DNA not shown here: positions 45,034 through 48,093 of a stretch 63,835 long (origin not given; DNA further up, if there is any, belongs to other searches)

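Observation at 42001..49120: Accessory island between ssrA and murB: phage/plasmid-type replication module plus orphan genes, with no integrase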

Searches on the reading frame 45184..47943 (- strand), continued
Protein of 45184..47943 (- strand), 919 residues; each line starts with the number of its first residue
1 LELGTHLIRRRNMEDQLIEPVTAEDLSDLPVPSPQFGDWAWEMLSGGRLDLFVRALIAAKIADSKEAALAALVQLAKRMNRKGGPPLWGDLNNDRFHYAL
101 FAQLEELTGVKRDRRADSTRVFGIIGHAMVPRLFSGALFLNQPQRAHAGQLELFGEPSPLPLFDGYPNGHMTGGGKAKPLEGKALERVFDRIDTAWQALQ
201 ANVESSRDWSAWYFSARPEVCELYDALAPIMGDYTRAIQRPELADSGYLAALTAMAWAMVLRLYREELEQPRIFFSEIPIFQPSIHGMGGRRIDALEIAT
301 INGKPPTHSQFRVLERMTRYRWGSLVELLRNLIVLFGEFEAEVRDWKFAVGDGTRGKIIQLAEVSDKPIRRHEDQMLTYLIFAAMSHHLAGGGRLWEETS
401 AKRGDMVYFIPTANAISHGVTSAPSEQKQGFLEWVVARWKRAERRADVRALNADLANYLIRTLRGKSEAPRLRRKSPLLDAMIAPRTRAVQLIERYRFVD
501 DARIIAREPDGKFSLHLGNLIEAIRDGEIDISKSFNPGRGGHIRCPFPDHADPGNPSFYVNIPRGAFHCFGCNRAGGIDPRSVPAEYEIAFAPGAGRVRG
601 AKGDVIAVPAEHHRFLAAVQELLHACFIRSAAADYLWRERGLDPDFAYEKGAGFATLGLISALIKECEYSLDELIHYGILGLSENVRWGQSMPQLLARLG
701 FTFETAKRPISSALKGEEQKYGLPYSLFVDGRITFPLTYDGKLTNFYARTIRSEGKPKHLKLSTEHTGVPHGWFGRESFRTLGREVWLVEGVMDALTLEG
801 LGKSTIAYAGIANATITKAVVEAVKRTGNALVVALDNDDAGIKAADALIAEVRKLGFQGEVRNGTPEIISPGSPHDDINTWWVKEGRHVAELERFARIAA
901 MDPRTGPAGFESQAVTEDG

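Call 47: search_protein_families(library=pfam, proteins=[L055:8862-9752:+, L055:6086-8575:+, L055:14076-15203:+, L057:730-1389:+, L057:4315-5277:+, L058:9251-9886:+, L058:12799-13764:+, L060:8366-9088:+, L060:12148-12864:-, L063:12945-13892:-], max_evalue=0.001)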
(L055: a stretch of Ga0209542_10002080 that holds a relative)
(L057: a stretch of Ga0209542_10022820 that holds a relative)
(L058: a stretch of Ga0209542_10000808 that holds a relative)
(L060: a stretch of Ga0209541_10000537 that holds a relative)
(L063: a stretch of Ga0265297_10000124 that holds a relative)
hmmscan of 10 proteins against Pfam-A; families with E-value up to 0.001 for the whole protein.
L055:8862-9752:+ (296 aa): 1 family
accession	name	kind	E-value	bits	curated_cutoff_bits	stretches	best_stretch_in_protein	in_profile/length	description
PF00300.27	His_Phos_1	-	8.6e-06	26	21.7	1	21-96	1-80/194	Histidine phosphatase superfamily (branch 1)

L055:6086-8575:+ (829 aa): 2 families
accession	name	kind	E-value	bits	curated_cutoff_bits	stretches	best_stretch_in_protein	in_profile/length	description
PF01326.24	PPDK_N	-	1.4e-97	327.4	27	1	17-326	3-325/328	Pyruvate phosphate dikinase, AMP/ATP-binding domain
PF00391.29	PEP-utilizers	-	4.8e-26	90.6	23.1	1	733-803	2-72/72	PEP-utilising enzyme, mobile domain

L055:14076-15203:+ (375 aa): 2 families
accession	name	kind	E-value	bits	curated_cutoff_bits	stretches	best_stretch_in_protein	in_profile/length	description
PF02769.27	AIRS_C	-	2e-11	44.7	23.1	1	197-359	3-154/156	AIR synthase related protein, C-terminal domain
PF00586.29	AIRS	-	1e-06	29.6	24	1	94-180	32-110/112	AIR synthase related protein, N-terminal domain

L057:730-1389:+ (219 aa): 1 family
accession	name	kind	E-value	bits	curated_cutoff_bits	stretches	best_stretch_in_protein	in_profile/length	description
PF02618.21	YceG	-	2.1e-47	162.4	32.4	2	42-156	68-193/275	YceG-like family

L057:4315-5277:+ (320 aa): 0 families

L058:9251-9886:+ (211 aa): 1 family
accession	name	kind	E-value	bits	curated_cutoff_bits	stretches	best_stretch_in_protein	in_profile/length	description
PF05494.18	MlaC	-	3.3e-26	92.5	26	1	32-193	3-165/166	MlaC protein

L058:12799-13764:+ (321 aa): 0 families

L060:8366-9088:+ (240 aa): 4 families
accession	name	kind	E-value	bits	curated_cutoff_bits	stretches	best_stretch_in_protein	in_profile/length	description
PF12728.13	HTH_17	-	1.5e-11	44.8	27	1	5-52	1-46/51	Helix-turn-helix domain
PF00376.29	MerR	-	5.3e-10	39.4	28.2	1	7-44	1-38/38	MerR family regulatory protein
PF13411.12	MerR_1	-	7.1e-10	39.3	21.6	1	7-52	2-46/69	MerR HTH family regulatory protein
PF13551.12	HTH_29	-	0.00088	19.8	28.1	0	2-25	9-32/64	Winged helix-turn helix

L060:12148-12864:- (238 aa): 3 families
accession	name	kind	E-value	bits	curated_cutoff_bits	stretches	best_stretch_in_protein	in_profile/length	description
PF00483.29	NTP_transferase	-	1e-17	65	21.2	1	3-118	2-123/245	Nucleotidyl transferase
PF12804.13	NTP_transf_3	-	4.7e-13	50.1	27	1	4-116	2-108/160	MobA-like NTP transferase domain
PF01128.25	IspD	-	5e-05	23.6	27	1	2-54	2-53/221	2-C-methyl-D-erythritol 4-phosphate cytidylyltransferase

L063:12945-13892:- (315 aa): 0 families

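Call 62: search_dna_similar(query=window:45184-47943:-, collection=phages, mode=protein, max_rows=10)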
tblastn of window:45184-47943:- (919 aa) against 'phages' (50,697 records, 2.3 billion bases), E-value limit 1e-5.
No match.

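Call 63: search_dna_similar(query=window:45184-47943:-, collection=plasmids, mode=protein, max_rows=10)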
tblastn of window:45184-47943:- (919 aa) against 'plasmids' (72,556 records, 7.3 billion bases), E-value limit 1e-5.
Records with a match: 11; places in all: 11; records where one place covers at least 80% of the query: 0.
Best place of each record, by identity: <60% 11.
By first word of the organism name: Ralstonia 7; Rhodococcus 3; Paraburkholderia 1.
By predicted mobility (MOB-suite, as given by PLSDB): non-mobilizable 9; mobilizable 2.
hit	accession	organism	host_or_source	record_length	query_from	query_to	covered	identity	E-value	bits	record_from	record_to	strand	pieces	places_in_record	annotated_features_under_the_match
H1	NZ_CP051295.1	Ralstonia solanacearum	Plantain,cell culture,stem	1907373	501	857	39%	27.6%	1e-9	70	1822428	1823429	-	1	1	none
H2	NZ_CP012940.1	Ralstonia solanacearum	plantain,cell culture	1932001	501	857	39%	27.6%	1e-9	70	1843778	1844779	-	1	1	none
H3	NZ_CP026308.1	Ralstonia solanacearum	Musa sp.,pure culture,plants with Moko ...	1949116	501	857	39%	27.6%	1e-9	70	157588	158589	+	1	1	none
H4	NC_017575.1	Ralstonia solanacearum Po82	-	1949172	501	857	39%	27.6%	1e-9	70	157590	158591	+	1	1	none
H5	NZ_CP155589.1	Ralstonia solanacearum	Musa sp.,cell culture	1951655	501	857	39%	27.6%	1e-9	70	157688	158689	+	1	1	none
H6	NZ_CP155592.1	Ralstonia solanacearum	Musa sp.,cell culture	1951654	501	857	39%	27.6%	1e-9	70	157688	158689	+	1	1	none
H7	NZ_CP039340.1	Ralstonia pseudosolanacearum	-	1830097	478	841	40%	25.8%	2e-7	63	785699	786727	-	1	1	none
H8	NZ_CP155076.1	Paraburkholderia sp. PREW-6R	single cell,Phlox subulata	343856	538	858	35%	25.9%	3e-6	59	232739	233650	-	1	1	toprim domain-containing protein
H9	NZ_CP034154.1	Rhodococcus sp. NJ-530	Antarctic sea ice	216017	535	849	34%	26.3%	1e-6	60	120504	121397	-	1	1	dnaG: DNA primase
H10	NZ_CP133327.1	Rhodococcus sp. DN22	-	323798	535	849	34%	25.7%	3e-6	59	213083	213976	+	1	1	dnaG: DNA primase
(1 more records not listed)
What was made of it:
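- On Phage/plasmid replication module: Plasmid hits are limited to the primase domain at 26-28% identity (call 63).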

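Call 90: search_protein_families(library=pfam, proteins=[L046:4792-5229:-, L046:5241-6347:-, L046:6407-8014:+, L046:8078-8455:+, L047:3705-4076:+, L047:4133-5224:+, L047:5277-5591:+], max_evalue=0.001)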
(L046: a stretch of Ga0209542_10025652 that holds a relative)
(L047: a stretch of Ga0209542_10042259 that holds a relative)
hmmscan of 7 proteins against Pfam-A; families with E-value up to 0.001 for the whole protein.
L046:4792-5229:- (145 aa): 0 families

L046:5241-6347:- (368 aa): 1 family
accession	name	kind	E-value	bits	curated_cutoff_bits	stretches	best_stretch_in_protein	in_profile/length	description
PF09587.15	PGA_cap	-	1e-57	196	27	1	71-297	1-255/255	Bacterial capsule synthesis protein PGA_cap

L046:6407-8014:+ (535 aa): 10 families
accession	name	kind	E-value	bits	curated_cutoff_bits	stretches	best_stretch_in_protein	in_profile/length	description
PF01266.30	DAO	-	5.9e-46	158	27.9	1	140-490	2-352/353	FAD dependent oxidoreductase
PF00890.30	FAD_binding_2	-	7.9e-09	35.6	20.4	1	140-183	2-45/414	FAD binding domain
PF13450.12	NAD_binding_8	-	7.3e-08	33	21.9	1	142-176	1-37/68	NAD(P)-binding Rossmann-like domain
PF07992.20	Pyr_redox_2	-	1.3e-05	25.2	26.1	1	139-168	2-173/291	Pyridine nucleotide-disulphide oxidoreductase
PF01494.25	FAD_binding_3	-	2.1e-05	24.3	22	1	138-169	2-33/349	FAD binding domain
PF00070.33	Pyr_redox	-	7.9e-05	23.5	22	1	140-169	2-31/82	Pyridine nucleotide-disulphide oxidoreductase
PF12831.13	FAD_oxidored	-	0.00033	20.5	27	1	139-180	1-43/416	FAD dependent oxidoreductase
PF03486.20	HI0933_like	-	0.00054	19.9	50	1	139-168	2-31/244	HI0933-like protein Rossmann domain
PF13738.12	Pyr_redox_3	-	0.00064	19.5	30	1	141-171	1-32/305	Pyridine nucleotide-disulphide oxidoreductase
PF01946.23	Thi4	-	0.00073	19.3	26.2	0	135-175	15-57/235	Thi4 family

L046:8078-8455:+ (125 aa): 1 family
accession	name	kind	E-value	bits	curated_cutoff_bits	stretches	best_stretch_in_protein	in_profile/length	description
PF02325.22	YGGT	-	8.7e-05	23.3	27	1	35-104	2-65/70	YGGT family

L047:3705-4076:+ (123 aa): 0 families

L047:4133-5224:+ (363 aa): 0 families

L047:5277-5591:+ (104 aa): 1 family
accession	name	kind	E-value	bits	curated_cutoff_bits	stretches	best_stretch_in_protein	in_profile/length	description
PF02325.22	YGGT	-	5.2e-05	24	27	1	14-83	2-65/70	YGGT family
